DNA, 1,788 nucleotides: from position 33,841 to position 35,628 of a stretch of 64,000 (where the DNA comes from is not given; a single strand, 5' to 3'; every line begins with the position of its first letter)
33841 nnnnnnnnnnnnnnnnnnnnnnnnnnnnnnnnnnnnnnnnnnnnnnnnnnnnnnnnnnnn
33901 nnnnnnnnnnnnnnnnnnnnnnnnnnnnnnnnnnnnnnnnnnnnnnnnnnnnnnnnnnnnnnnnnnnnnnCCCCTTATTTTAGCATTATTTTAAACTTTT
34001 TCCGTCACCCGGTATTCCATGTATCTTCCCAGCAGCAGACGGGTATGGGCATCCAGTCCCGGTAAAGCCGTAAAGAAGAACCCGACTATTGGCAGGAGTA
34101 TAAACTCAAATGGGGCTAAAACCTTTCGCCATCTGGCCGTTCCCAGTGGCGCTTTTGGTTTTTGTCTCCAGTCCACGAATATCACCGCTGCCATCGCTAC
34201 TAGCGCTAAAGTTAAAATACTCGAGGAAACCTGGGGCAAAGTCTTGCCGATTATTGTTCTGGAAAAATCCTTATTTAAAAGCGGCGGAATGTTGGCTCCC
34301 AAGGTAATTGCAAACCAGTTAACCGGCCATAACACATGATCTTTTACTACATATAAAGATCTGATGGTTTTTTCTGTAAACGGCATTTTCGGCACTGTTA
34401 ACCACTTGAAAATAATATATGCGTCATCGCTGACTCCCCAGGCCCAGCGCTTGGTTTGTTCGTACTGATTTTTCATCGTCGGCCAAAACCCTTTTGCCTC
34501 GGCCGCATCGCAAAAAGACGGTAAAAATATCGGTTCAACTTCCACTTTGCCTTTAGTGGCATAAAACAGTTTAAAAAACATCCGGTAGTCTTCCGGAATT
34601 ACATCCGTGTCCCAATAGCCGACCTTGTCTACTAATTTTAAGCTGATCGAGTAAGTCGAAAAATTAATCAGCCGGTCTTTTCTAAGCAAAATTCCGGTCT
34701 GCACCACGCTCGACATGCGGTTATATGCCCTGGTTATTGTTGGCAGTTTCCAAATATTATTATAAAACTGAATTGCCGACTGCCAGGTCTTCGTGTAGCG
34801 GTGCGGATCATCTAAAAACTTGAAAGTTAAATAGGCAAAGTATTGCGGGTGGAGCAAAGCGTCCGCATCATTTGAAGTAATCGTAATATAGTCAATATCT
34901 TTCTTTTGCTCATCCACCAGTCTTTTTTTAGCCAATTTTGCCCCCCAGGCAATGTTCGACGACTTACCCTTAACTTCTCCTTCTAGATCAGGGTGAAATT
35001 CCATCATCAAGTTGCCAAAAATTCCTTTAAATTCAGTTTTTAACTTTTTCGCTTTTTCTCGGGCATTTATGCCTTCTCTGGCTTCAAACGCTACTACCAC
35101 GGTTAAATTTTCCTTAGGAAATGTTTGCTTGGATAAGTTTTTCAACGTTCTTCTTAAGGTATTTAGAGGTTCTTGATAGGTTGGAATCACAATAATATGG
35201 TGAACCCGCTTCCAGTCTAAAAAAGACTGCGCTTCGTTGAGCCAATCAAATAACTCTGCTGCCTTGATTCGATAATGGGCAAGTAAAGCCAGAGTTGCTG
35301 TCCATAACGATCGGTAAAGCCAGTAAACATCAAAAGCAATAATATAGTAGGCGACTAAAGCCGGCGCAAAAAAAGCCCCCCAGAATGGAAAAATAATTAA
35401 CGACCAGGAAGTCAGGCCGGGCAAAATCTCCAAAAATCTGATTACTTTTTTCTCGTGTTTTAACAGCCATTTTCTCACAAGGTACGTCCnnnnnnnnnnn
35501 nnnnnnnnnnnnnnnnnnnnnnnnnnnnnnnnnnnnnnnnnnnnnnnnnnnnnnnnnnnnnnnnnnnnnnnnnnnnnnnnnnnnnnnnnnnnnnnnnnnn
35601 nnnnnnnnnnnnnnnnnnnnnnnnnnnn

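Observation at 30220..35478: Polyprenyl-phosphate glycan cassette: UbiA-like (decaprenyl-P phosphoribosyltransferase-type), WecA-like, GT-C and processive QxxRW GT2, co-transcribed with metG-tatD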

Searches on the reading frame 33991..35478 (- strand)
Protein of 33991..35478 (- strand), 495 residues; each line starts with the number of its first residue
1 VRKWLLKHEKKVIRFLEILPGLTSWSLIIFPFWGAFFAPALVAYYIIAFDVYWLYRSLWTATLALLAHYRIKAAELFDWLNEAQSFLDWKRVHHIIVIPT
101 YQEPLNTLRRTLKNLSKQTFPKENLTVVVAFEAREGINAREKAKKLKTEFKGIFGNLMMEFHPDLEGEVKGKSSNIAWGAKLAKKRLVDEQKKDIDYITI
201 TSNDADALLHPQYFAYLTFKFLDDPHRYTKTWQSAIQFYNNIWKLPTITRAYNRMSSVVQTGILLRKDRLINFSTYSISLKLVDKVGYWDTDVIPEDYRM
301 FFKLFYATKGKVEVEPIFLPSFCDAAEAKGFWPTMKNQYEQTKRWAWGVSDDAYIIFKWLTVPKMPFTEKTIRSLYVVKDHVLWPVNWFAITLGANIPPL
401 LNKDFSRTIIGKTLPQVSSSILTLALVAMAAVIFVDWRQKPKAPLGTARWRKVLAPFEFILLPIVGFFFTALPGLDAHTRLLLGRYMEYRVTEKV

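Call 3: search_protein_families(library=pfam, proteins=[window:33991-35478:-], max_evalue=0.01)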
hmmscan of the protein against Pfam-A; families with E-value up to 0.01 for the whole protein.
window:33991-35478:- (495 aa): 3 families
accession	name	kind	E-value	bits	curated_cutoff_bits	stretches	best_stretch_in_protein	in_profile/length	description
PF13632.12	Glyco_trans_2_3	-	4.1e-09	37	27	1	204-394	6-186/198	Glycosyl transferase family group 2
PF00535.33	Glycos_transf_2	-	0.00022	21.7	23.3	1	96-245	2-127/168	Glycosyl transferase family 2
PF13641.12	Glyco_tranf_2_3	-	0.0077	16.7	27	0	96-226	5-116/230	Glycosyltransferase like family 2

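Call 4: search_protein_families(library=ncbifam, proteins=[window:33991-35478:-], max_evalue=0.01)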
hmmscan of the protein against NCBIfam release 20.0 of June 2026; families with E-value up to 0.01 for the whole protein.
window:33991-35478:- (495 aa): 2 families
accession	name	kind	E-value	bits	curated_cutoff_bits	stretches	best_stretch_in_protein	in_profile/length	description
TIGR03937.1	PgaC_IcaA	equivalog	2.7e-06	26.6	422.3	1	88-436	40-354/407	poly-beta-1,6-N-acetyl-D-glucosamine synthase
NF041875.1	EPS_EpsD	equivalog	0.00066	19.2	370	1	96-150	3-57/325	exopolysaccharide biosynthesis glycosyltransferase EpsD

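Call 12: search_solved_structures(query=window:33991-35478:-, max_evalue=1, show_alignments=1)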
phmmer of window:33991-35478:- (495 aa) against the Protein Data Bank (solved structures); distinct sequences matched with E-value up to 1: 0.

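Call 17: find_homologous_proteins(query=window:33991-35478:-, max_evalue=0.001)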
Query window:33991-35478:- (495 aa): 4269 proteins with E <= 0.001 among 8000 candidates; the best 120 are listed.
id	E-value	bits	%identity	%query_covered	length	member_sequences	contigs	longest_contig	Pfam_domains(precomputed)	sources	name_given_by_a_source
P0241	0.0e+0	1137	100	100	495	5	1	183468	PF13632.13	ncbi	ncbi:MAG: glycosyltransferase family 2 protein [Candidatus Beckwithbacteria bacterium]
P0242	1.7e-297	1005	87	100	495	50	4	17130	PF13632.13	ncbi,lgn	-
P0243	9.8e-296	999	86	100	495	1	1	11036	PF13632.13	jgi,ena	-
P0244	1.8e-290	982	84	100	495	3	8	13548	PF13632.13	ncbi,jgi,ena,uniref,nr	ncbi:MAG: hypothetical protein UV54_C0043G0008 [Candidatus Beckwithbacteria bacterium GW2011_GWA2_43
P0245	6.7e-290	980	83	100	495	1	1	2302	PF13632.13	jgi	-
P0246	1.3e-286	969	82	100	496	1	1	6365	-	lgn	-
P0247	4.2e-285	964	86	97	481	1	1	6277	PF13632.13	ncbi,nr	ncbi:MAG: glycosyltransferase family 2 protein, partial [Patescibacteria group bacterium]|nr:glycosy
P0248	5.3e-283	957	85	97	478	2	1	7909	PF13632.13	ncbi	-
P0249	2.6e-278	942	79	100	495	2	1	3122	PF13632.13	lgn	-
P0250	3.4e-278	942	80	100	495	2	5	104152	PF13632.13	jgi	-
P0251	6.0e-278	941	79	100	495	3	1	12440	PF13632.13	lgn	-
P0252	1.4e-276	936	79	100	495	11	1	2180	PF13632.13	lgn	-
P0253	1.1e-274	930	79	100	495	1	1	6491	-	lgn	-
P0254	3.8e-272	922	78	100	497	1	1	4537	PF13632.13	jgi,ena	-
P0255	2.1e-270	916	77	100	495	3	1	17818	PF13632.13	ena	-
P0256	2.5e-270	916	77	100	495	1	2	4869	PF13632.13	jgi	-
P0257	5.3e-270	915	77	100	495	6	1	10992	PF13632.13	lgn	-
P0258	6.8e-270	914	77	100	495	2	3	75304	PF13632.13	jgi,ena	-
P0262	2.2e-268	909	79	98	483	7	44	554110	PF13632.13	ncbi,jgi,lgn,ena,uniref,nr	ncbi:MAG: hypothetical protein UX85_C0001G0043 [Candidatus Beckwithbacteria bacterium GW2011_GWB1_47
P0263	6.7e-268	908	77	100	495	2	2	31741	PF13632.13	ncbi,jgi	-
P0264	1.5e-267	907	76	100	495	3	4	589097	PF13632.13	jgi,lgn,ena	jgi:cellulose synthase/poly-beta-1,6-N-acetylglucosamine synthase-like glycosyltransferase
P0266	2.4e-267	906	77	100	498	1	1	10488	PF13632.13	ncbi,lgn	-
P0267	3.2e-267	905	77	100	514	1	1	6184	PF13632.13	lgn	-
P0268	4.1e-267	905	76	100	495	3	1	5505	PF13632.13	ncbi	-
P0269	1.1e-266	904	77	100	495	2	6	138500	PF13632.13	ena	-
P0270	1.7e-265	900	76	100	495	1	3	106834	PF13632.13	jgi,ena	-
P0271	2.6e-265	899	76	100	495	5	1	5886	PF13632.13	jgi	-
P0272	7.1e-265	898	76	100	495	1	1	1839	PF13632.13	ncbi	-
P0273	2.7e-263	892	76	100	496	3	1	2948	PF13632.13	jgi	jgi:cellulose synthase/poly-beta-1,6-N-acetylglucosamine synthase-like glycosyltransferase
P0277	6.9e-261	885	75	100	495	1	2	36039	PF13632.13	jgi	jgi:cellulose synthase/poly-beta-1,6-N-acetylglucosamine synthase-like glycosyltransferase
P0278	3.7e-260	882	76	99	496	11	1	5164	PF13632.13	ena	-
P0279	5.9e-260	881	76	98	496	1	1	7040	PF13632.13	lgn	-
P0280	6.6e-260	881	76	99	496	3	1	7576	PF13632.13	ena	-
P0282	2.5e-256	870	75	99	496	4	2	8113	PF13632.13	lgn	-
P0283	2.6e-256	869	76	98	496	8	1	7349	PF13632.13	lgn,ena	-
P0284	3.1e-254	863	73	100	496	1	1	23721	PF13632.13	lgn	-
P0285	6.0e-254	862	73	99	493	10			PF13632.13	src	-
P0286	1.7e-253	860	75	98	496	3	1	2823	PF13632.13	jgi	jgi:hypothetical protein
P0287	1.8e-253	860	72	100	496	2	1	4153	PF13632.13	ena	-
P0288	2.0e-253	860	73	100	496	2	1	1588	PF13632.13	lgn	-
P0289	2.8e-253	859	73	99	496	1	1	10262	PF13632.13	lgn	-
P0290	1.6e-251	854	72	99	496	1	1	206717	PF13632.13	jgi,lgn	jgi:cellulose synthase/poly-beta-1,6-N-acetylglucosamine synthase-like glycosyltransferase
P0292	9.3e-249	845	77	93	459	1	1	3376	PF13632.13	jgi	-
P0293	7.9e-244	828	76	92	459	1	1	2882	PF13632.13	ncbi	-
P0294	1.2e-226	772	65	100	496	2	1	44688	PF13632.13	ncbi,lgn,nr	ncbi:hypothetical protein KKD62_03770 [Patescibacteria group bacterium]|nr:hypothetical protein [Pat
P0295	2.1e-225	767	66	99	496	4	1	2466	PF13632.13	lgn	-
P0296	4.6e-225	766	66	100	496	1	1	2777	PF13632.13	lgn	-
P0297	4.2e-224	763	67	99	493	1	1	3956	PF13632.13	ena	-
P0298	2.7e-223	761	64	100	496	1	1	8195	PF13632.13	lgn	-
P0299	2.7e-223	761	66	100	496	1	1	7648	PF13632.13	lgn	-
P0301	3.2e-219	747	65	100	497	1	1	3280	PF13632.13,PF00535.33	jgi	-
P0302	5.3e-219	746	64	100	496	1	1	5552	PF13632.13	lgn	-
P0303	1.2e-218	745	64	100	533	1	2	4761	PF13632.13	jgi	jgi:cellulose synthase/poly-beta-1,6-N-acetylglucosamine synthase-like glycosyltransferase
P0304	2.0e-218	744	65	99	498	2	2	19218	PF13632.13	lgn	-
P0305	2.7e-218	744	64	100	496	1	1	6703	PF13632.13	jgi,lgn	-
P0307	9.3e-217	739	63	99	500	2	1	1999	PF13632.13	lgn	-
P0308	9.4e-217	739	64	100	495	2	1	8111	PF13632.13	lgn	-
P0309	9.6e-217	739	63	100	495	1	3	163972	PF13632.13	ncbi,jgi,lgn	-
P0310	1.1e-216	739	64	100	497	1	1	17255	PF13632.13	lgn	-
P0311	1.4e-216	738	64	100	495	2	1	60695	PF13632.13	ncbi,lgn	-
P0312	2.1e-216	738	64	100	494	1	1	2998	PF13632.13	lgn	-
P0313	3.1e-216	737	62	100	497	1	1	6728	PF13632.13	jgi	jgi:hypothetical protein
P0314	3.6e-215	734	65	97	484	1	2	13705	PF13632.13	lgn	-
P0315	5.2e-215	733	65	100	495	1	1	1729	PF13632.13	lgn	-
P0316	5.4e-215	733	63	100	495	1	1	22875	PF13632.13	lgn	-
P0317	5.5e-215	733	63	100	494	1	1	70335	PF13632.13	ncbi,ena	-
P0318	9.5e-215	732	63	99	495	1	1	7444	PF13632.13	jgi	-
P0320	1.9e-214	731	63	100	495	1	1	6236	PF13632.13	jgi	-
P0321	2.0e-214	731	63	100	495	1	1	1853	PF13632.13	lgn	-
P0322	2.9e-214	731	63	100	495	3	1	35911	PF13632.13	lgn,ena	-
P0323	2.9e-214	731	63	100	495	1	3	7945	PF13632.13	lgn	-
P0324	4.7e-214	730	64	99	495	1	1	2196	PF13632.13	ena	-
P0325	8.8e-214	729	62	100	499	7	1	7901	PF13632.13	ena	-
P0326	9.9e-214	729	63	100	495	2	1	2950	PF13632.13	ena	-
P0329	3.7e-213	727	63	100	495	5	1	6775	PF13632.13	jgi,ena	-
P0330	4.7e-213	727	62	99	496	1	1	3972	PF13632.13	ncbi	-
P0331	5.2e-213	727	63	100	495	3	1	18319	PF13632.13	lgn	-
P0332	6.0e-213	726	61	99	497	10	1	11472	PF13632.13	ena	-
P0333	9.5e-213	726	63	98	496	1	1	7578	PF13632.13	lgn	-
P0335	1.1e-212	726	63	100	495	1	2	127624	PF13632.13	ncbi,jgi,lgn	-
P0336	1.6e-212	725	62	100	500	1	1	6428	PF13632.13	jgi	-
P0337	2.3e-212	724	62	100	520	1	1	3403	PF13632.13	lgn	-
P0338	2.3e-212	724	61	100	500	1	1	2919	PF13632.13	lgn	-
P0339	2.5e-212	724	60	100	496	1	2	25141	PF13632.13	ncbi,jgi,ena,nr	ncbi:MAG TPA: glycosyltransferase family 2 protein [Patescibacteria group bacterium]|nr:glycosyltran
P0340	3.7e-212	724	62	99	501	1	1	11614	PF13632.13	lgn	-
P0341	4.0e-212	724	63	100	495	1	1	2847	PF13632.13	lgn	-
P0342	4.1e-212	724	61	100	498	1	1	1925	PF13632.13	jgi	-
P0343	6.3e-212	723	62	100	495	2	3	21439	PF13632.13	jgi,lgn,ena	-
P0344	7.8e-212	723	62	100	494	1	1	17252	PF13632.13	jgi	-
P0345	1.5e-211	722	62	100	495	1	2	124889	PF13632.13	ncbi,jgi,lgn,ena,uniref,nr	ncbi:hypothetical protein COT75_02160 [Candidatus Beckwithbacteria bacterium CG10_big_fil_rev_8_21_1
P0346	1.7e-211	722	62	99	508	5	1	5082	PF13632.13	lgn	-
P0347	2.5e-211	721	62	100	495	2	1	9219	PF13632.13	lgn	-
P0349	5.6e-211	720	63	100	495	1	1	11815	PF13632.13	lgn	-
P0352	1.0e-210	719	59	100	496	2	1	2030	PF13632.13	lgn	-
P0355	1.3e-210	719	61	100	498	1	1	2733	PF13632.13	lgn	-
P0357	1.8e-210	718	63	99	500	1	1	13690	PF13632.13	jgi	jgi:cellulose synthase/poly-beta-1,6-N-acetylglucosamine synthase-like glycosyltransferase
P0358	1.9e-210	718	62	100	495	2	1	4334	PF13632.13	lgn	-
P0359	2.1e-210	718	61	100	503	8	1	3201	PF13632.13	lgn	-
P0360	2.6e-210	718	62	100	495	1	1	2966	PF13632.13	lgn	-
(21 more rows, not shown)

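Call 39: predict_structure(alignment_id=A2)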
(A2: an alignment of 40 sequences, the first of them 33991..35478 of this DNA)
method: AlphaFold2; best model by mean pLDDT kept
length: 495 residues; sequences in the alignment: 40
mean_pLDDT: 88.3   pTM: 0.87
mean pLDDT of the five models: 88.3, 86.6, 85.7, 85.2, 85.0
residues with pLDDT >= 90: 274; 70-90: 199; 50-70: 13; < 50: 9
segments of 3 or more residues with pLDDT < 50: 487-495
pLDDT, mean of each block of 10 residues (from residue 1): 89 87 90 92 91 90 95 96 96 96 92 98 97 91 98 97 80 85 96 97 94 98 94 91 91 93 82 80 86 69 84 90 88 91 77 83 86 82 82 86 91 91 87 92 87 85 91 89 63 33
secondary structure, 60 per line:
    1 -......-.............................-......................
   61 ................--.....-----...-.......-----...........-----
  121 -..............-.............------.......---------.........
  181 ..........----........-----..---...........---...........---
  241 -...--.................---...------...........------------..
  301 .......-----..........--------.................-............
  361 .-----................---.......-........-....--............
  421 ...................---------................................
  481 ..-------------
elements in order: H2-7 H9-37 H39-76 H79-83 E93-99 H105-115 E125-132 H137-149 E156-162 H172-190 E198-202 H213-223 E230-237 H247-263 E276-279 H280-286 H299-307 E313-322 H331-347 H349-361 H367-382 H386-392 H394-401 H403-406 H409-439 H449-482

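Call 43: fold_search(model_id=the predicted structure, library=pdb)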
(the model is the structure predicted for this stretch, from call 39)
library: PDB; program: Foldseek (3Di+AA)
matches with E <= 10: 887; with E <= 0.001: 173
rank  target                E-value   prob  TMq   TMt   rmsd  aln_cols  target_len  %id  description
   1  8sne_A                5.0e-10  1.00  0.46  0.47  16.1       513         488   13  Chlorella virus Hyaluronan Synthase bound to GlcA extended GlcNAc primer and UDP (released 2024-05-01)
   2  7sp9_A                9.6e-10  1.00  0.47  0.46  16.0       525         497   12  Chlorella virus Hyaluronan Synthase in the GlcNAc-primed channel-closed state (released 2022-04-06)
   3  9yq2_A                1.5e-09  1.00  0.46  0.47  16.8       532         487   12  Chlorella virus hyaluronan synthase bound to DDM (released 2025-12-10)
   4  9yq5_A                1.9e-09  1.00  0.58  0.58   6.6       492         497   12  Chlorella virus hyaluronan synthase bound to an inserted UDP-GlcA (released 2025-12-10)
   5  7sp7_A                2.3e-09  1.00  0.48  0.48  15.9       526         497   12  Chlorella virus hyaluronan synthase inhibited by UDP (released 2022-04-06)
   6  8smn_A                3.3e-09  1.00  0.41  0.39  16.9       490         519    9  Xenopus laevis hyaluronan synthase 1, nascent HA polymer bound state (released 2024-05-01)
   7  7sp8_A                6.1e-09  1.00  0.47  0.46  15.8       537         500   12  Chlorella virus Hyaluronan Synthase bound to UDP-GlcNAc (released 2022-04-06)
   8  8smm_A                7.2e-09  1.00  0.44  0.43  17.9       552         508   10  Xenopus laevis hyaluronan synthase 1 (released 2024-05-01)
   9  9yq4_A                7.9e-09  1.00  0.58  0.58   6.3       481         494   13  Chlorella virus hyaluronan synthase bound to a proofreading UDP-GlcA (released 2025-12-10)
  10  6yv7_B                8.2e-09  1.00  0.42  0.58  12.0       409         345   14  Mannosyltransferase PcManGT from Pyrobaculum calidifontis (released 2020-07-22)
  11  8smp_A                9.4e-09  1.00  0.48  0.46  14.2       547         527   11  Xenopus laevis hyaluronan synthase 1, UDP-bound, gating loop inserted state (released 2024-05-01)
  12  6yv7_A                2.5e-08  1.00  0.43  0.59  11.5       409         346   14  Mannosyltransferase PcManGT from Pyrobaculum calidifontis (released 2020-07-22)
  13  9b8v_E                3.7e-08  1.00  0.52  0.33  14.4       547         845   14  AlphaFold2 informed cryo-EM model of the E. coli cellulose synthase BcsAG3B6 complex (released 2025-02-19)
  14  8snc_A                4.4e-08  1.00  0.59  0.59   6.2       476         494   12  Chlorella virus Hyaluronan Synthase bound to GlcA extended GlcNAc primer (released 2024-05-01)
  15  4p00_A                5.0e-08  1.00  0.46  0.33  17.4       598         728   14  Bacterial Cellulose Synthase in complex with cyclic-di-GMP and UDP (released 2014-04-09)
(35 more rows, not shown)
